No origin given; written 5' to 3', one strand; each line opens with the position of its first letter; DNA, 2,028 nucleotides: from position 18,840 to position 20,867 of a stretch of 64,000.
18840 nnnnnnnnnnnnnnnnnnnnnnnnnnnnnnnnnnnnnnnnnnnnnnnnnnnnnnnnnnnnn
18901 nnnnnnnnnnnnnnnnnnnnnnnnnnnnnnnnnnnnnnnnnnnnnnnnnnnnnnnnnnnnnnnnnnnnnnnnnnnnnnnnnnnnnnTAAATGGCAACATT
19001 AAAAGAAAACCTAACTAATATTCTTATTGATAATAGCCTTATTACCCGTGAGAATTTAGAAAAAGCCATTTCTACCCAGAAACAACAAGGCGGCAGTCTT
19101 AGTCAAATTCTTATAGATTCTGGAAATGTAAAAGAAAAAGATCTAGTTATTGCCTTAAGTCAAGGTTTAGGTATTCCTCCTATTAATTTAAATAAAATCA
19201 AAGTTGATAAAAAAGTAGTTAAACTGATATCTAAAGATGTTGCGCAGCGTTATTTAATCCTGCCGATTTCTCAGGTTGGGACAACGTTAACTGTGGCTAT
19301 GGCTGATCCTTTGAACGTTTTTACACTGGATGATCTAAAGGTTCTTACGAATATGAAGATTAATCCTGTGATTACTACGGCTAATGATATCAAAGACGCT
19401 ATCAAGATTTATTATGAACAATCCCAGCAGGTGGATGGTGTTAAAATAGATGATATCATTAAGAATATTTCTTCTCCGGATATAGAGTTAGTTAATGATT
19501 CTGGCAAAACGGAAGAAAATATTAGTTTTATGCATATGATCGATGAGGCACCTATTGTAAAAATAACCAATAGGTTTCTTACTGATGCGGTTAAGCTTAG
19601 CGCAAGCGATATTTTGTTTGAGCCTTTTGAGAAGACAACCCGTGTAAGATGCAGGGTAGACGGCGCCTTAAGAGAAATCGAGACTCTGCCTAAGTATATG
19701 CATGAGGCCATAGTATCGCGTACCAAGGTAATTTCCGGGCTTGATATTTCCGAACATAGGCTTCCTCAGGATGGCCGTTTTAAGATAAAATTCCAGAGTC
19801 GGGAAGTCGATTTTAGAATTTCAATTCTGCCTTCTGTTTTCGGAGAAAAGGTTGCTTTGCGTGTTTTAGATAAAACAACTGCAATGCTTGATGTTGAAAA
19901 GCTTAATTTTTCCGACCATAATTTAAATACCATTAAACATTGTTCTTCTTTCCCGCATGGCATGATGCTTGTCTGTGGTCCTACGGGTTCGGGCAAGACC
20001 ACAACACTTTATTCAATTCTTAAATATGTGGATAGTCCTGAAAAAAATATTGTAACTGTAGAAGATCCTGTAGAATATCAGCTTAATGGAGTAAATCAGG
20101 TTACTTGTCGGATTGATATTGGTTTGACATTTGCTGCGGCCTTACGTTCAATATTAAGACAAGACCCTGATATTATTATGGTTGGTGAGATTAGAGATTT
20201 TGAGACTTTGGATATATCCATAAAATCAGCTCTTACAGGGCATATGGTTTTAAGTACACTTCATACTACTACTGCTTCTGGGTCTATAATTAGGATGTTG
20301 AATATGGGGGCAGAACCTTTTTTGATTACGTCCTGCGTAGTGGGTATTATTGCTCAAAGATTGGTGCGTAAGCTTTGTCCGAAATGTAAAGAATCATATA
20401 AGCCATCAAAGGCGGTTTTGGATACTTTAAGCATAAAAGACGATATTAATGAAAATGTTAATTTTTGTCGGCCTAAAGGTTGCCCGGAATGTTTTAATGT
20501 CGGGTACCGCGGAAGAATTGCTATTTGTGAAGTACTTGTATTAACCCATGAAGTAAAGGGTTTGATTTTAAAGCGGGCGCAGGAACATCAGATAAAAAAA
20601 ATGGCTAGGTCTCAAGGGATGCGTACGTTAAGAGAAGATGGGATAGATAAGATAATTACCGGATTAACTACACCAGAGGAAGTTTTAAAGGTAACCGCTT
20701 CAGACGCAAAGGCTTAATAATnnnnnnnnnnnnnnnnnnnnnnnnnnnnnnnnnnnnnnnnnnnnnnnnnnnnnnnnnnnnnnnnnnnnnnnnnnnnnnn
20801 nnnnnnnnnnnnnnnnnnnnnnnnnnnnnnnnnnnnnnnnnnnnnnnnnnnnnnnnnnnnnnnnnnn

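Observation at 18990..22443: Two tandem full-length PilB/GspE-type ATPases and no PilT-like retraction ATPase in the locus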

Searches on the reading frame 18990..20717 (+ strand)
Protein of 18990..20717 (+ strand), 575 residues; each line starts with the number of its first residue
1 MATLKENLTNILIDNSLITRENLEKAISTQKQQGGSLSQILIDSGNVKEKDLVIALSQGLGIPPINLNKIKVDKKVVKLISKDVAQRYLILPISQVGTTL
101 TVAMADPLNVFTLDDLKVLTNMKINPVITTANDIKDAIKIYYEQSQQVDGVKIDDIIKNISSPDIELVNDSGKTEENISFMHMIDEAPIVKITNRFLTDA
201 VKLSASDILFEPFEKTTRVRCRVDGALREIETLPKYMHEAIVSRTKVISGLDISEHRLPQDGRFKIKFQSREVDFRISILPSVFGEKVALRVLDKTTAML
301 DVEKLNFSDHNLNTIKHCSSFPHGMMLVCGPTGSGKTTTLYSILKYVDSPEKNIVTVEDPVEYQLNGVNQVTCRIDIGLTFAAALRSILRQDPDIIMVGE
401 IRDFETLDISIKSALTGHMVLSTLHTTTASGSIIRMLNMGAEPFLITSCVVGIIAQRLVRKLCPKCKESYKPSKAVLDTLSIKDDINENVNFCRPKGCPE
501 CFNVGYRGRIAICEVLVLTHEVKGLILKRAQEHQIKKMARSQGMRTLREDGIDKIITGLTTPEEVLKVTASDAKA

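Call 6: search_protein_families(library=pfam, proteins=[window:18990-20717:+])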
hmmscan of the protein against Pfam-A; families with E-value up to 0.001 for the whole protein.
window:18990-20717:+ (575 aa): 3 families
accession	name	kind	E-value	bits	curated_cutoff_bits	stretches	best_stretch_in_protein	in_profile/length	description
PF00437.27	T2SSE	-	1.3e-132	442.3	24.9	1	185-566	4-369/370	Type II/IV secretion system protein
PF05157.20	MshEN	-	1.9e-20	73.1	23.1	1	60-145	1-87/90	MshEN domain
PF13476.12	AAA_23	-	0.00065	20.8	27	0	321-343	17-39/201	AAA domain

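Call 14: find_homologous_proteins(query=window:18990-20717:+, max_evalue=1e-30)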
Query window:18990-20717:+ (575 aa): 8000 proteins with E <= 1e-30 among 8000 candidates; the best 120 are listed.
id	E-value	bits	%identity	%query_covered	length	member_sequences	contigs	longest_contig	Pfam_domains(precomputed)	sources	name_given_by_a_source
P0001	0.0e+0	1256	100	100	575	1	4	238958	PF05157.21,PF00437.27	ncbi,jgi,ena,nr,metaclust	ncbi:MAG: ATPase, T2SS/T4P/T4SS family [Candidatus Gygaella obscura]|nr:ATPase, T2SS/T4P/T4SS family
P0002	0.0e+0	1247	99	100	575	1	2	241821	PF05157.21,PF00437.27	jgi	-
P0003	0.0e+0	1136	90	100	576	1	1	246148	PF05157.21,PF00437.27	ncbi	-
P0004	2.3e-285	965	75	99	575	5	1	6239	PF05157.21,PF00437.27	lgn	-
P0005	2.9e-233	793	64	99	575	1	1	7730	PF05157.21,PF00437.27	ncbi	-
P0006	4.5e-220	750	57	99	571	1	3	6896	PF05157.21,PF00437.27,PF20720.4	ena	-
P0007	3.3e-219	747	56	99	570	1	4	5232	PF05157.21,PF00437.27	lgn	-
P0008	4.2e-218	743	57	99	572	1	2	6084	PF05157.21,PF00437.27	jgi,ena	-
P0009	4.4e-218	743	58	99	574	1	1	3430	PF05157.21,PF00437.27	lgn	-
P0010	7.5e-218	743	57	99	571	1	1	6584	PF05157.21,PF00437.27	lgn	-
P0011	5.0e-217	740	60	100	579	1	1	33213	PF05157.21,PF00437.27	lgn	-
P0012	5.1e-217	740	58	99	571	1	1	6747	PF05157.21,PF00437.27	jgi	jgi:type IV pilus assembly protein PilB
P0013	1.3e-216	738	57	99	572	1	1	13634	PF05157.21,PF00437.27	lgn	-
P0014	1.5e-216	738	56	99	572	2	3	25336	PF05157.21,PF00437.27,PF20720.4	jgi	jgi:type IV pilus assembly protein PilB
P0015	3.7e-216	737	58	99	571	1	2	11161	PF05157.21,PF00437.27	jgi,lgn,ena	-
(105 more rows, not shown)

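Call 15: search_protein_families(library=ncbifam, proteins=[window:18990-20717:+], max_evalue=0.00001)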
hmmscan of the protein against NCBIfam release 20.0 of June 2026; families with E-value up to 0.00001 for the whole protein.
window:18990-20717:+ (575 aa): 21 families
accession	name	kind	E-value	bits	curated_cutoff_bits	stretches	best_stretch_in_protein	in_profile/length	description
TIGR02538.1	type_IV_pilB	equivalog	1.4e-191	638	675.65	1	8-570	2-563/564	type IV-A pilus assembly ATPase PilB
TIGR02533.1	type_II_gspE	equivalog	1e-171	571.9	630.25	1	80-569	4-486/486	type II secretion system ATPase GspE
NF053534.1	T4PilAsmATPsTfpB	equivalog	2.3e-135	452.2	850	1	46-569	62-582/584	type IV pilus assembly ATPase TfpB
NF007755.0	PRK10436.1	equivalog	7.1e-132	440.4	617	1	83-572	12-462/465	type II secretion system protein GspE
NF041000.1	ATPase_ComGA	equivalog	5.1e-72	242.1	300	1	195-460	2-266/267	competence type IV pilus ATPase ComGA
TIGR01420.1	pilT_fam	subfamily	1.4e-51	175.7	319.1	1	195-462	4-271/343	PilT/PilU family type 4a pilus ATPase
TIGR02525.1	plasmid_TraJ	equivalog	9.6e-30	103.8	368.3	1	301-440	131-273/372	plasmid transfer ATPase TraJ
TIGR02524.1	dot_icm_DotB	equivalog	6.1e-21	75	463.3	1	285-438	102-258/358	Dot/Icm type IV secretion system ATPase DotB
NF058587.1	archaellum_moto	equivalog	5.8e-17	61.6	550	1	326-436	278-393/527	archaellum flagellar ATPase motor FlaI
TIGR02782.1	TrbB_P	equivalog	6.5e-17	61.8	304.55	1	323-439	136-255/303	P-type conjugative transfer ATPase TrbB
NF008411.1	PRK11234.1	equivalog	2.6e-15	55.9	1170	1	6-183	482-656/723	cyclic di-3',5'-guanylate-activated glycosyltransferase NfrB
NF010469.0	PRK13894.1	subfamily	6.9e-15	55.2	508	1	310-436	137-264/320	conjugal transfer ATPase TrbB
TIGR02788.1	VirB11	equivalog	7e-15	54.8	249.95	1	326-440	147-266/308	P-type DNA transfer ATPase VirB11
NF010407.0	PRK13833.1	subfamily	2.2e-14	53.7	499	1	326-442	147-265/323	conjugal transfer protein TrbB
NF053729.1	c-di-GMP_motif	domain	1.2e-11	44.2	38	1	8-58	2-52/53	cyclic di-GMP-binding domain-containing protein, MshE-related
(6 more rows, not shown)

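Call 26: find_related_loci(query=A1, collection=genome_contigs, flank=10000)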
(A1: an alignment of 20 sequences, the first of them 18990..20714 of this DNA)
Query A1 (575 aa) in genome_contigs; peptide patterns used: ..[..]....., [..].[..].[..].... (x = any residue, [..] = any of these).
600 stretches matched a pattern (row limit reached: there are more); 600 encode a relative of the query (tblastn E <= 1e-3); the best 80 are kept; 80 distinct loci.
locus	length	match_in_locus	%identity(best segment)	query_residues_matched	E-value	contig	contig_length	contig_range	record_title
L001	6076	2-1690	55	8-572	0e+0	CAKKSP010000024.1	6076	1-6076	Omnitrophica bacterium GWA2_41_15 isolate Hainich-Omni-XIII genome assembly, contig: Omni_Hai_XIII_Hain_H41_02um_R1_1337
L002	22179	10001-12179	51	1-569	0e+0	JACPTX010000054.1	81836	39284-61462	MAG: Candidatus Omnitrophota bacterium isolate NC_groundwater_743_Ag_S-0.65um_67_24 S37_SO-6_scaffold_2189, whole genome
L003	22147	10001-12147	51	1-574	0e+0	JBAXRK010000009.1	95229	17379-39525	MAG: Candidatus Omnitrophota bacterium isolate ELA581 MAG581_9, whole genome shotgun sequence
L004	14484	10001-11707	47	5-572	4e-168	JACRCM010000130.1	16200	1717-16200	MAG: Deltaproteobacteria bacterium isolate NC_groundwater_1646_Pr3_B-0.1um_60_14 SR-2_scaffold_141_2960074, whole genome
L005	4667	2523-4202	46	4-572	5e-171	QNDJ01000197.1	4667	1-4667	MAG: candidate division KSB1 bacterium isolate B21_G16 B21_Guay16_scaffold_21145, whole genome shotgun sequence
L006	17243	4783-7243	46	8-572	5e-165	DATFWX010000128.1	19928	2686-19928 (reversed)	MAG TPA_asm: Polyangia bacterium isolate SMAG_U9502 k141_451932, whole genome shotgun sequence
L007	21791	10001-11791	45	4-572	3e-163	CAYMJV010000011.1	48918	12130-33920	MAG TPA_asm: uncultured Syntrophaceae bacterium isolate binchicken_co378_81 genome assembly, contig: NODE_510_length_489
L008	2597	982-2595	47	6-546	2e-174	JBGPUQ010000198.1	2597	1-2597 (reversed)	MAG: Nitrospiria bacterium isolate OBJ1_062018_110_4 k141_793555_length_2597_cov_24.2911, whole genome shotgun sequence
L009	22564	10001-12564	46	4-572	2e-162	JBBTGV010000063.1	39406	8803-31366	MAG: Deltaproteobacteria bacterium isolate H32-bin094_1 H32_bin094_1_000000000063, whole genome shotgun sequence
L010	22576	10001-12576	46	1-572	1e-161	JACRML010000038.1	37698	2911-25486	MAG: Deltaproteobacteria bacterium isolate NC_groundwater_1906_Pr3_S2p5_42_12 SR2-18-S2p5_coassembly_scaffold_128311, wh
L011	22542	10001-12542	46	8-572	4e-160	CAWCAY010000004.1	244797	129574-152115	MAG: uncultured bacterium isolate MFD03899.bin.2.190 genome assembly, contig: contig_26419, whole genome shotgun sequenc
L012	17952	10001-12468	44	8-569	8e-160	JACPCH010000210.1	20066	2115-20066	MAG: Candidatus Rokuibacteriota bacterium isolate NC_groundwater_278_Ag_S-0.2um_73_13 S5_GD2017_2_S2_scaffold_2101, whol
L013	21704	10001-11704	47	6-573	9e-159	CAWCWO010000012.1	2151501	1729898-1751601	MAG: uncultured proteobacterium isolate MFD03250.bin.1.164 genome assembly, contig: contig_17717, whole genome shotgun s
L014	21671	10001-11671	44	5-572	3e-158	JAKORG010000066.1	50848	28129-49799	MAG: Deltaproteobacteria bacterium isolate all_maxbin.269 k201_1223734, whole genome shotgun sequence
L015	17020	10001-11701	43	1-571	1e-157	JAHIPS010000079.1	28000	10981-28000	MAG: Candidatus Omnitrophota bacterium isolate KR13_S3.mb.80 KR13_S3.mb.80_k141_337492, whole genome shotgun sequence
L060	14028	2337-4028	41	5-567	1e-138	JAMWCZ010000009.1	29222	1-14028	MAG: Candidatus Omnitrophota bacterium isolate QZM4_2.bins.330.Tibet NODE_5247_length_29222_cov_1.724661, whole genome s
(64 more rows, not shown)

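Call 38: search_solved_structures(query=window:18990-20714:+, max_evalue=1e-10)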
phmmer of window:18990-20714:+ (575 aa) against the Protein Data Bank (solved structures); distinct sequences matched with E-value up to 1e-10: 32.
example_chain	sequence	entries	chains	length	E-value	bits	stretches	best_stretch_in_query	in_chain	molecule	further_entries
5zfr_A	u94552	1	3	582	4.1e-160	537.1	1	8-572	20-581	Type IV pilus biogenesis ATPase PilB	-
6olj_C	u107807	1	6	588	2.8e-157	527.8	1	8-572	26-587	Type IV pilus biogenesis ATPase PilB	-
5tsg_B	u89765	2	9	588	2.9e-157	527.7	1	8-572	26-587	Type IV pilus biogenesis ATPase PilB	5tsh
3jc8_Ba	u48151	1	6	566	2.8e-153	514.6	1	8-572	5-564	Type IV-A pilus assembly ATPase PilB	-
6f8l_G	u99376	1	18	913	3.9e-144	484.4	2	8-570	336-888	Type IV pilus assembly protein PilF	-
4kss_A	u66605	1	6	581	2.1e-114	386.3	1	176-571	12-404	Type II secretion system protein E, hemolysin-coregulated protein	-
4ksr_A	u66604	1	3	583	2.4e-114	386.1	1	176-571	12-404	Type II secretion system protein E, Hemolysin-coregulated protein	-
1p9r_A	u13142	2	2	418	7.9e-114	384.4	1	175-569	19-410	General secretion pathway protein E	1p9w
4pht_A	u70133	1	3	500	8.3e-114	384.3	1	104-570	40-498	General secretory pathway protein E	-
5oiu_A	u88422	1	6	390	7.5e-108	364.7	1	184-569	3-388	Type IV pilus assembly protein PilF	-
6ejf_A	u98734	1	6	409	4.1e-107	362.2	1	192-570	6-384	Type IV pilus assembly protein PilF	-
5it5_F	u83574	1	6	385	6.4e-107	361.6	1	192-569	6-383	ATP binding motif-containing protein PilF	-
8dze_A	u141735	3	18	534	8.1e-36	127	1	293-559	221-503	BfpD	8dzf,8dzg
2ewv_A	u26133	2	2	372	2e-33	119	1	195-462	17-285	twitching motility protein PilT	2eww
2gsz_A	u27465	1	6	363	3e-33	118.5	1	196-462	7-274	twitching motility protein PilT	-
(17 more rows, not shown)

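Call 49: search_solved_structures(query=window:18990-20714:+, max_evalue=1e-150, show_alignments=3)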
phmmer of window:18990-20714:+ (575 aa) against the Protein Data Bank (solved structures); distinct sequences matched with E-value up to 1e-150: 4.
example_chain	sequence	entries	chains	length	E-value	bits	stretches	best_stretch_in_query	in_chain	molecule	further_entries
5zfr_A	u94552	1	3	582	4.1e-160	537.1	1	8-572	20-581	Type IV pilus biogenesis ATPase PilB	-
6olj_C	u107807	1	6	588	2.8e-157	527.8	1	8-572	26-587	Type IV pilus biogenesis ATPase PilB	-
5tsg_B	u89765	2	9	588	2.9e-157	527.7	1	8-572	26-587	Type IV pilus biogenesis ATPase PilB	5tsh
3jc8_Ba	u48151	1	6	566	2.8e-153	514.6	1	8-572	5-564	Type IV-A pilus assembly ATPase PilB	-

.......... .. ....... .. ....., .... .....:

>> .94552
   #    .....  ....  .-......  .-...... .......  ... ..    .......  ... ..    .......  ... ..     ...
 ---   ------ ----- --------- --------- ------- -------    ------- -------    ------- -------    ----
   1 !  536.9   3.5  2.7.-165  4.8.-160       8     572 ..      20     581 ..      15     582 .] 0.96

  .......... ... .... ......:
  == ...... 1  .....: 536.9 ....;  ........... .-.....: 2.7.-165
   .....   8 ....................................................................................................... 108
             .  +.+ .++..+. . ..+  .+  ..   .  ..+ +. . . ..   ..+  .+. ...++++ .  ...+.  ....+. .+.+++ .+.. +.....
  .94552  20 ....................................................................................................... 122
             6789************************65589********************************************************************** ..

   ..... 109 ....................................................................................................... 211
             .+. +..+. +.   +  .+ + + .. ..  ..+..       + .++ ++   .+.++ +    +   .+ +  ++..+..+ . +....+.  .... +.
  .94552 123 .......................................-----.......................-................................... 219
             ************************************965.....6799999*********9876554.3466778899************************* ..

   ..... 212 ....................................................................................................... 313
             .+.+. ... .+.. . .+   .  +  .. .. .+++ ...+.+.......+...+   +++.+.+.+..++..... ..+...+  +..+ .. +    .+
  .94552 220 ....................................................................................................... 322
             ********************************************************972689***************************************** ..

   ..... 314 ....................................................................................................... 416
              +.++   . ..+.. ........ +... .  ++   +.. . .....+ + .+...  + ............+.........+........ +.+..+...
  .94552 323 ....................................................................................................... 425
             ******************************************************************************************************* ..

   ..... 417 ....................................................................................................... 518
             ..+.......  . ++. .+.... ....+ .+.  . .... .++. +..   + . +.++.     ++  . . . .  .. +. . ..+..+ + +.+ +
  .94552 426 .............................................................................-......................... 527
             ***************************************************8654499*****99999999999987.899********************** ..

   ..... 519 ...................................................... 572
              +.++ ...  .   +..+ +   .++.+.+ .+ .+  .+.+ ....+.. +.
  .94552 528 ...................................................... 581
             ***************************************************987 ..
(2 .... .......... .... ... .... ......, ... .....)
